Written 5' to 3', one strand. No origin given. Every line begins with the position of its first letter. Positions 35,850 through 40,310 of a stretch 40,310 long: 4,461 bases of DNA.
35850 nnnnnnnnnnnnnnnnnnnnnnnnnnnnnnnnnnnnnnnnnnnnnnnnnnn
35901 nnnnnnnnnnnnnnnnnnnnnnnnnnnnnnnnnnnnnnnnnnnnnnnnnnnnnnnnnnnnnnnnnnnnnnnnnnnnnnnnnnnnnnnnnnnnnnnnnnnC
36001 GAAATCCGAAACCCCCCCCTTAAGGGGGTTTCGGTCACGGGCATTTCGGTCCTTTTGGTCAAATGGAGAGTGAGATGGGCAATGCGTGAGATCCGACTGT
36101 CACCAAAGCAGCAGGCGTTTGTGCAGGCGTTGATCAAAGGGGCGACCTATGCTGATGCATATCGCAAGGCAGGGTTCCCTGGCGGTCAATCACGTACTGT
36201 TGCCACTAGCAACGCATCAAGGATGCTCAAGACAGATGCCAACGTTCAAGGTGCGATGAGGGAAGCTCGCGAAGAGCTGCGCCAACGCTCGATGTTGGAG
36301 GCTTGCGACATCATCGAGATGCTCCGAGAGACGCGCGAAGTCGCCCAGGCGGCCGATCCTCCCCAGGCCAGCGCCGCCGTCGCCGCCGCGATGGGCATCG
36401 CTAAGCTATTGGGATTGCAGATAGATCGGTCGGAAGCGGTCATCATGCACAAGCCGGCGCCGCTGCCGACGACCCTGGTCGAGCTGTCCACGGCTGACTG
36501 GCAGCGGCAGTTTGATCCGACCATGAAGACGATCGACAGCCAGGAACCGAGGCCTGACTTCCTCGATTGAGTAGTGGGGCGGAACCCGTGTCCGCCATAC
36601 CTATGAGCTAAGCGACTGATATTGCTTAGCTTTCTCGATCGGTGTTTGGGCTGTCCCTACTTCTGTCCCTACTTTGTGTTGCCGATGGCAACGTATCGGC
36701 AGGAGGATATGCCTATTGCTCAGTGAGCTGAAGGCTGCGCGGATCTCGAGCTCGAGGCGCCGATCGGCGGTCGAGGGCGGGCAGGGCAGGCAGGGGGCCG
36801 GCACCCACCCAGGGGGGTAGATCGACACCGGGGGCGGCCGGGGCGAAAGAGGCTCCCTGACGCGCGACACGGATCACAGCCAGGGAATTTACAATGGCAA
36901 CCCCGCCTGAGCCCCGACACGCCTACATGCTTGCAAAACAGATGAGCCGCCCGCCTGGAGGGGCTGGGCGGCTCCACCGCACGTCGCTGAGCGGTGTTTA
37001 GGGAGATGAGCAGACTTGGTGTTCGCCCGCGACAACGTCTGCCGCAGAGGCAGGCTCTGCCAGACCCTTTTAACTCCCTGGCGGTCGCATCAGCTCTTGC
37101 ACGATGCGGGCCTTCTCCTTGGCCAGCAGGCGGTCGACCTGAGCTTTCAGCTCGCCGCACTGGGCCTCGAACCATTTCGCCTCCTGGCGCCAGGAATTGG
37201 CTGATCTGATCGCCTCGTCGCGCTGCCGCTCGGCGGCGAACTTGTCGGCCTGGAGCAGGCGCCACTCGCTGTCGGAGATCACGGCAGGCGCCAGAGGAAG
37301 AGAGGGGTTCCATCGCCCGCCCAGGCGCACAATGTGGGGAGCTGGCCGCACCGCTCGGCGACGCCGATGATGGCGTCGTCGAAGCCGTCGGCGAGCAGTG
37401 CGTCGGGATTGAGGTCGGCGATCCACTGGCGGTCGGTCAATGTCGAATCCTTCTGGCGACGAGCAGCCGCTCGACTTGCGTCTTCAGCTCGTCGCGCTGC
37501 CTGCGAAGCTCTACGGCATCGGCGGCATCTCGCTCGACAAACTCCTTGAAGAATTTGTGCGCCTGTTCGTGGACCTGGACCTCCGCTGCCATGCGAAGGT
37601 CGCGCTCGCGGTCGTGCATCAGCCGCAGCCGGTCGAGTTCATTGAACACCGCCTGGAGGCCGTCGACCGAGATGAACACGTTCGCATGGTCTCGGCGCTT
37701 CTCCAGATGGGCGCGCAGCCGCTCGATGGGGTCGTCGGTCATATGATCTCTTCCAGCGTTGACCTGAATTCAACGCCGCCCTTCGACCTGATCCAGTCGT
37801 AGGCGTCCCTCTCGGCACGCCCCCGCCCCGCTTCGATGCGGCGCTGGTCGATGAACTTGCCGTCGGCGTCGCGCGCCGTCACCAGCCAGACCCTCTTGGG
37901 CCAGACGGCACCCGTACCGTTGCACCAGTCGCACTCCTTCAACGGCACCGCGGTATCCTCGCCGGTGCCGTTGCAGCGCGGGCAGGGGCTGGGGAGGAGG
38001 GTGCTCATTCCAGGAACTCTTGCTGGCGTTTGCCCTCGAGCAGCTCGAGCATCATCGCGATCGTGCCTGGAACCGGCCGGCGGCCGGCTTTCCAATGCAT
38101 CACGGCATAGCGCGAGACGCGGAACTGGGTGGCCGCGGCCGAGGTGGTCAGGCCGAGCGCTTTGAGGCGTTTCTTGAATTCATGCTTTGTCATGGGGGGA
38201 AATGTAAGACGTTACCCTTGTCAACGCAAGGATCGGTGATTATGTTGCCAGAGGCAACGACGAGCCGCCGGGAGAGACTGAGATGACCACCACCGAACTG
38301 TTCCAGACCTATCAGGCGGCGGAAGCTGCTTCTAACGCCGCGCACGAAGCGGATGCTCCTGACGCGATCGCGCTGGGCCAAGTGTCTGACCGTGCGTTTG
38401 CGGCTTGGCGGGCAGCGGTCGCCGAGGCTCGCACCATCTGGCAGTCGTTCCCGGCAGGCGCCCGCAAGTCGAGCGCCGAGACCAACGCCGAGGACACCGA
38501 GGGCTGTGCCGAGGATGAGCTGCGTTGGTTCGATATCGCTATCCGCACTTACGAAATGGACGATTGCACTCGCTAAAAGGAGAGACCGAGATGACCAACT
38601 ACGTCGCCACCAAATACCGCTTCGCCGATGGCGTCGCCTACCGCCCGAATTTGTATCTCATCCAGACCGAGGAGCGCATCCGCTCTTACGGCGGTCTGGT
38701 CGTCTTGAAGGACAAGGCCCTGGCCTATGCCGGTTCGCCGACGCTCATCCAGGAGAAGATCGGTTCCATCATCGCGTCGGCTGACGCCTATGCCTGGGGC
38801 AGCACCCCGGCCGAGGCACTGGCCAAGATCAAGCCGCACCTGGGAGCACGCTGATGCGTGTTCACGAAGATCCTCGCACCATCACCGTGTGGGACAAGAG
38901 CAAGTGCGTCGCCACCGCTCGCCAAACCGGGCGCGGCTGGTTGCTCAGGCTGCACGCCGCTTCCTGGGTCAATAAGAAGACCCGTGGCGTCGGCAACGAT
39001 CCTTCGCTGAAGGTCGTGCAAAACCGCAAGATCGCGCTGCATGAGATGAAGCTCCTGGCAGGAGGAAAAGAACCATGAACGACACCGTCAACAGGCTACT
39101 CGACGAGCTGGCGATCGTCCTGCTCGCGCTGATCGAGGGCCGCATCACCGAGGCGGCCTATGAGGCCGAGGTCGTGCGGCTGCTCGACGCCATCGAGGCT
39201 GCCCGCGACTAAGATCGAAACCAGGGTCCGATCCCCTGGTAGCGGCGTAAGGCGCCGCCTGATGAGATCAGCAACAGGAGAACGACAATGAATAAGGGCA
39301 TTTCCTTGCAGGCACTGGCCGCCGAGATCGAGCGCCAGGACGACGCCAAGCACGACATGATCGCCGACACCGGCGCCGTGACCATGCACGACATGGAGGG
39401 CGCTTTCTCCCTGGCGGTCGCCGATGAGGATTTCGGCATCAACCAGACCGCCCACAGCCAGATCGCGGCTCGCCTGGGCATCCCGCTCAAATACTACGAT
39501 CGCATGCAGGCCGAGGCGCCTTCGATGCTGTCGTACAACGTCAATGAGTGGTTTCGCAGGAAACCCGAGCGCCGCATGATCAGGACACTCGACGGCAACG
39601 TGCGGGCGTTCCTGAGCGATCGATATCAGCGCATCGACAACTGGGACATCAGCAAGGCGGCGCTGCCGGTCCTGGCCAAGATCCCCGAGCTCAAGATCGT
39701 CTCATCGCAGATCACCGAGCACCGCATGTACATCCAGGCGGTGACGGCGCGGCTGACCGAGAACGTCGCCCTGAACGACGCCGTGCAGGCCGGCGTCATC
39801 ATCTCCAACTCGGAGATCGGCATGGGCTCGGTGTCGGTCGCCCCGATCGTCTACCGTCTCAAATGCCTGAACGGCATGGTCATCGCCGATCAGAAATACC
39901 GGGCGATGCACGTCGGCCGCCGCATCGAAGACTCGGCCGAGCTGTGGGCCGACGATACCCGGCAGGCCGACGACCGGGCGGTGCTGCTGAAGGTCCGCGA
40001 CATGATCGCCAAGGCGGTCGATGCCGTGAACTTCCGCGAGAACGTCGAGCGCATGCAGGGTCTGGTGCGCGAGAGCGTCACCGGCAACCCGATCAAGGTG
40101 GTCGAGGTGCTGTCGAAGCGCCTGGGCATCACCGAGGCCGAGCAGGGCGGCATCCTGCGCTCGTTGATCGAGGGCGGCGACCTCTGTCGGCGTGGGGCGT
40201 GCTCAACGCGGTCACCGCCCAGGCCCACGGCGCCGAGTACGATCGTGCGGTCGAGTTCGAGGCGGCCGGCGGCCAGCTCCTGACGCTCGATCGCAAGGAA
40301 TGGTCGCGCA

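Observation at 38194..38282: Four-site operator regulon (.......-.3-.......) centred on a Cro/CI-type HTH at back-to-back promoters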

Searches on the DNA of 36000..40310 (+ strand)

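Call 6: search_dna_similar(query=window:36000-40310:+, collection=phages, mode=near)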
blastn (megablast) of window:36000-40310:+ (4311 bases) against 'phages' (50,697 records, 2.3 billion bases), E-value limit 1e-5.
No match.

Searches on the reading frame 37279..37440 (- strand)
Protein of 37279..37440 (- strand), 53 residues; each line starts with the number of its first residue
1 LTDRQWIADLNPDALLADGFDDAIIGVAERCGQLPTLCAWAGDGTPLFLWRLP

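Call 38: search_protein_families(library=phrogs, proteins=[window:37279-37440:-], max_evalue=0.01)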
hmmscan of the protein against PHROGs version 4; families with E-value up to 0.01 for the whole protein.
window:37279-37440:- (53 aa): 1 family
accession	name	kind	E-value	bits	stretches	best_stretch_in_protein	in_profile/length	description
phrog_13182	-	unknown function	6.2e-05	23.9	1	4-33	75-104/166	-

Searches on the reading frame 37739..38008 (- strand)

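Call 38: search_protein_families(library=phrogs, proteins=[window:37739-38008:-], max_evalue=0.01)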
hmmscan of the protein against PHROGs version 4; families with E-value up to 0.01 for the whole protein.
window:37739-38008:- (89 aa): 4 families
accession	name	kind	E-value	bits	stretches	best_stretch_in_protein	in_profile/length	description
phrog_17382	-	unknown function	0.0016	19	1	8-44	184-224/273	-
phrog_3931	-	unknown function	0.0048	18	0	9-18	47-56/59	-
phrog_37414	-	unknown function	0.0072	17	1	5-35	82-109/204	-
phrog_6060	-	transcription regulation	0.0088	17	0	9-35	16-49/61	anti-termination protein Q-like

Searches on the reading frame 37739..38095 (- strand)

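Call 9: search_protein_families(library=pfam, proteins=[window:37739-38095:-], max_evalue=0.01)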
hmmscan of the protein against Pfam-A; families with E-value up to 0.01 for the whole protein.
window:37739-38095:- (118 aa): 2 families
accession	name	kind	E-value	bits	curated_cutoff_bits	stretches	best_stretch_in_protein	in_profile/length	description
PF00684.25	DnaJ_CXXCXGXG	-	6e-05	23.7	32.7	1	38-64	1-27/65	DnaJ central domain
PF17302.8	DUF5351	-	0.0045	17.7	27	0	37-46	19-28/29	Family of unknown function (DUF5351)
